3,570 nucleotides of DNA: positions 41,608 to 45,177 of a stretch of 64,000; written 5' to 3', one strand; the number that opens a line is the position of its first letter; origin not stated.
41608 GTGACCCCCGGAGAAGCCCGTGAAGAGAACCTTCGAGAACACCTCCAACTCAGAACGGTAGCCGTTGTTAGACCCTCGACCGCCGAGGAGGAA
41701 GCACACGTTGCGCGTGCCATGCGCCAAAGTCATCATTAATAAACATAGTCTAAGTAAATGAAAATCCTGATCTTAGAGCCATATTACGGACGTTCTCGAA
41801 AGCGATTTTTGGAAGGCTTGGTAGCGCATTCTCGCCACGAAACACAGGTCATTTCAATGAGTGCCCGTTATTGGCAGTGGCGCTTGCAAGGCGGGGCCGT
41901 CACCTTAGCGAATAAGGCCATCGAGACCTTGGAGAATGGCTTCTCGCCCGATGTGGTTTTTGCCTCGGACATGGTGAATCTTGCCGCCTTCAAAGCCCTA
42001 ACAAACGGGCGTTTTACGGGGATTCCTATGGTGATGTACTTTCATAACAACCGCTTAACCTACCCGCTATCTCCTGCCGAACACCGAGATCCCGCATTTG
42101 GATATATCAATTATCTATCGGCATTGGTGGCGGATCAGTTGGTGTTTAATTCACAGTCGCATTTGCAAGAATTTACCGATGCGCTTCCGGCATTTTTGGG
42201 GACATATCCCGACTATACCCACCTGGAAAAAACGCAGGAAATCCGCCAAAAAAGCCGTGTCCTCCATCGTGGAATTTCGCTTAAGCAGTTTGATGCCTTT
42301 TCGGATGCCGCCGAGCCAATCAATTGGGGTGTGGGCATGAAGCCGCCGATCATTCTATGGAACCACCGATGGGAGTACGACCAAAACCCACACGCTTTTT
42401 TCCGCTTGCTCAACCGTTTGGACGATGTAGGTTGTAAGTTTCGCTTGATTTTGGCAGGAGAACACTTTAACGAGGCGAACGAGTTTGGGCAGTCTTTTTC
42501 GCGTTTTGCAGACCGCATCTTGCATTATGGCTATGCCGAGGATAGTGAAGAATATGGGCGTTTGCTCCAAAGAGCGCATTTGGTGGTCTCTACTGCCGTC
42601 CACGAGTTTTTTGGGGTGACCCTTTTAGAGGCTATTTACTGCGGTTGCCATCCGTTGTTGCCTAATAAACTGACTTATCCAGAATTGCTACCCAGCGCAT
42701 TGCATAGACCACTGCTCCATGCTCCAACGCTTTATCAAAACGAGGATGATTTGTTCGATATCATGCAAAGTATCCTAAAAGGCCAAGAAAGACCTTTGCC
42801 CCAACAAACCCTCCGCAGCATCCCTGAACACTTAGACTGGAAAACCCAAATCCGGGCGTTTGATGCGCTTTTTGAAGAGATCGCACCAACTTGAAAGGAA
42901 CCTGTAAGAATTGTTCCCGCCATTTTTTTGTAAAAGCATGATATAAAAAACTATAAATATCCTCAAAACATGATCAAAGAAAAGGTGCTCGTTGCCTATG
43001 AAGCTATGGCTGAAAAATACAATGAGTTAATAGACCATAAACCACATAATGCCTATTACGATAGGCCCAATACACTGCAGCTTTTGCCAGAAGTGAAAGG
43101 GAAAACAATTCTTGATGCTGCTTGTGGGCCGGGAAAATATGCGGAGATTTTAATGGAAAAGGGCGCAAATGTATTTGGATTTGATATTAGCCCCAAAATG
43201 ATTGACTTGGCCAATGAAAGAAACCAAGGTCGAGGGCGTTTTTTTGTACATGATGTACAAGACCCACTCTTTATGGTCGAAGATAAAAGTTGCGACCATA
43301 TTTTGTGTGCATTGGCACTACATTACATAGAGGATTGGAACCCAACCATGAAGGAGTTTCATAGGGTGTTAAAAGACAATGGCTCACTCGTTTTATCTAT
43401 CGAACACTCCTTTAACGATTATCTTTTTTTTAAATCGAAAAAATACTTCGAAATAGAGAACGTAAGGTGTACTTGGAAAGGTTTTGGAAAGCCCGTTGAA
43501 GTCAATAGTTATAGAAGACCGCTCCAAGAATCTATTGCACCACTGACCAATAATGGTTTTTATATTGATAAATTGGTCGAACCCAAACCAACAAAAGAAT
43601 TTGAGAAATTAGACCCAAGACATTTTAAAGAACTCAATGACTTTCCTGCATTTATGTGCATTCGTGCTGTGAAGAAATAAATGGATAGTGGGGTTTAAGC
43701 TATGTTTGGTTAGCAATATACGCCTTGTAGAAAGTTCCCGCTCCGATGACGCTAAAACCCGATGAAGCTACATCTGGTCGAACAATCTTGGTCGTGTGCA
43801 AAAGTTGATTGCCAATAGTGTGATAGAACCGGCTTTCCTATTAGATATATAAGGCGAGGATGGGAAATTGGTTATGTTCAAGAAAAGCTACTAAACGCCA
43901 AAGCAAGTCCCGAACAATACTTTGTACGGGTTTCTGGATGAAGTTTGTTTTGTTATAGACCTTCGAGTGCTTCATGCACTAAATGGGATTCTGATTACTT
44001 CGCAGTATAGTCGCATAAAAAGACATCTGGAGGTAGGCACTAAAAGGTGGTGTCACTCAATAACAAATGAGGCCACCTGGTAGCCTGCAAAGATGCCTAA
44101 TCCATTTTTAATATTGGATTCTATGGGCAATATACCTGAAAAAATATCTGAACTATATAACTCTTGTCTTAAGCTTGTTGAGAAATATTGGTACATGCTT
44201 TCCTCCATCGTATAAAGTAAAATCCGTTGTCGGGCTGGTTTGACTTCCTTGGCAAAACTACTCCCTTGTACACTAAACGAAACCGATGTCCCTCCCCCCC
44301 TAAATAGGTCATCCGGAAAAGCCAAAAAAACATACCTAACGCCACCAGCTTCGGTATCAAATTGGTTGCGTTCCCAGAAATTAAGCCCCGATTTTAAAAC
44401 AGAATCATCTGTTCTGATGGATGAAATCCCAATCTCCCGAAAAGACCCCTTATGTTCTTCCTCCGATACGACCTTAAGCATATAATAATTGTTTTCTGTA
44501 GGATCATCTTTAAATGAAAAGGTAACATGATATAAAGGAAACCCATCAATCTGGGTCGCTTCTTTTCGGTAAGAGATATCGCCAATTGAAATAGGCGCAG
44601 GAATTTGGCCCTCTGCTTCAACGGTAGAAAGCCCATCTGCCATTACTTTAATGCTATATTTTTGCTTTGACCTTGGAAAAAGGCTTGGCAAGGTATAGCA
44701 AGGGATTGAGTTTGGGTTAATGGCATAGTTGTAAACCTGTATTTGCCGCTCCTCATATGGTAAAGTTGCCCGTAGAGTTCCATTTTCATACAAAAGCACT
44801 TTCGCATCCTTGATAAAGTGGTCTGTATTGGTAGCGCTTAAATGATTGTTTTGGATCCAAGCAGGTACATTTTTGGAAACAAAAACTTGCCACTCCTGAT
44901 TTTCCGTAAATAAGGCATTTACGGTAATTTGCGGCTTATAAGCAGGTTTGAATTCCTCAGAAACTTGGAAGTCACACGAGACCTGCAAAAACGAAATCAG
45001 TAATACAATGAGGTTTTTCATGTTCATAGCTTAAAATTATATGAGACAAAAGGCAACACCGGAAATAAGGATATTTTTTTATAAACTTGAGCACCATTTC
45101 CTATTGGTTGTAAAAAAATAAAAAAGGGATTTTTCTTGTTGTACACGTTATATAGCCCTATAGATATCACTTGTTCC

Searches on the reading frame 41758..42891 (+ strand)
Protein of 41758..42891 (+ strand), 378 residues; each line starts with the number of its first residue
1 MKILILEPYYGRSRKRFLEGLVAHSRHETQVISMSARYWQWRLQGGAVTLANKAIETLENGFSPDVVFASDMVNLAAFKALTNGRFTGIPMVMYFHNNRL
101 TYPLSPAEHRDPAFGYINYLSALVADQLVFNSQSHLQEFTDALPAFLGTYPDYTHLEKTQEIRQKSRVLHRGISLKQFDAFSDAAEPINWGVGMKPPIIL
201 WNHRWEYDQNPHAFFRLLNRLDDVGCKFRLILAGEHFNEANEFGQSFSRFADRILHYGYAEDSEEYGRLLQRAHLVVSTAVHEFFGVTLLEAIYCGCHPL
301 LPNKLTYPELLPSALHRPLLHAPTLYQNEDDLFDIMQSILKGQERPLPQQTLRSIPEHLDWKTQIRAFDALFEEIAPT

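Call 97: search_protein_families(library=pfam, proteins=[window:41758-42891:+], max_evalue=0.0001)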
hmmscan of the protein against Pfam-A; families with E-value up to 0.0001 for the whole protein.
window:41758-42891:+ (378 aa): 4 families
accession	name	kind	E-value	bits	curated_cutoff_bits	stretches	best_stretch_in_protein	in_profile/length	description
PF12038.13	QTMAN_N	-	9.8e-55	185.4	25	1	2-173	1-168/168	tRNA-queuosine alpha-mannosyltransferase N-terminal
PF00534.26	Glycos_transf_1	-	8.4e-10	38.9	26.4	1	192-314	11-134/172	Glycosyl transferases group 1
PF20706.3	GT4-conflict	-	2e-05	24.2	26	1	227-297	232-306/385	Family 4 Glycosyltransferase in conflict systems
PF13692.12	Glyco_trans_1_4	-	2.7e-05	24.9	27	1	212-297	18-101/142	Glycosyl transferases group 1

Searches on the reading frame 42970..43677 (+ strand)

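Call 97: search_protein_families(library=pfam, proteins=[window:42970-43677:+], max_evalue=0.0001)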
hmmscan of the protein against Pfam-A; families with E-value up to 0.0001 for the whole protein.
window:42970-43677:+ (236 aa): 8 families
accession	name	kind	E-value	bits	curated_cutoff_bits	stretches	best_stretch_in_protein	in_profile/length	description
PF08241.18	Methyltransf_11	-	9.3e-23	81.1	21.2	1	48-142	1-95/95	Methyltransferase domain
PF13649.12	Methyltransf_25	-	1.5e-19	70.9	27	1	47-138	1-97/97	Methyltransferase domain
PF13847.12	Methyltransf_31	-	3.3e-16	59.7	27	1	43-143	3-110/145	Methyltransferase domain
PF08242.18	Methyltransf_12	-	7e-15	56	30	1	48-140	1-98/98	Methyltransferase domain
PF13489.12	Methyltransf_23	-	1.1e-14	55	27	1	34-144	12-118/164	Methyltransferase domain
PF01209.24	Ubie_methyltran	-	8.1e-11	42.1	20.1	1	6-151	9-159/233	ubiE/COQ5 methyltransferase family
PF01555.25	N6_N4_Mtase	-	6.1e-07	30.1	26.7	0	119-215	28-129/221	DNA methylase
PF01728.25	FtsJ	-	6.2e-05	23.4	24.1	0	41-116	20-100/181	FtsJ-like methyltransferase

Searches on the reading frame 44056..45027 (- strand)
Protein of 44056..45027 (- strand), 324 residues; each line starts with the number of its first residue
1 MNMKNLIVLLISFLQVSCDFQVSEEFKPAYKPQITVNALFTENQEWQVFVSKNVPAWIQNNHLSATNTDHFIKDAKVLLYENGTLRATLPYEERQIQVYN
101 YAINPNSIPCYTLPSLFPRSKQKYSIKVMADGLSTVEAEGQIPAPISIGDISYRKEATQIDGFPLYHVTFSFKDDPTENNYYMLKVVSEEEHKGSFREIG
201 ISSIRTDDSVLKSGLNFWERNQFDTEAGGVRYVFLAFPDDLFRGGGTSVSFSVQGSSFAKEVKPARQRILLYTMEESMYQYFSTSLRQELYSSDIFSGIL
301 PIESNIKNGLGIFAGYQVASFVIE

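Call 97: search_protein_families(library=pfam, proteins=[window:44056-45027:-], max_evalue=0.0001)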
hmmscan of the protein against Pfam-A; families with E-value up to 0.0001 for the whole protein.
window:44056-45027:- (324 aa): 1 family
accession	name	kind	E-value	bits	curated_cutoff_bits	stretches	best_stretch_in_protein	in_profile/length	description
PF14054.11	DUF4249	-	1.6e-30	107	28.5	1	30-320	12-267/269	Domain of unknown function (DUF4249)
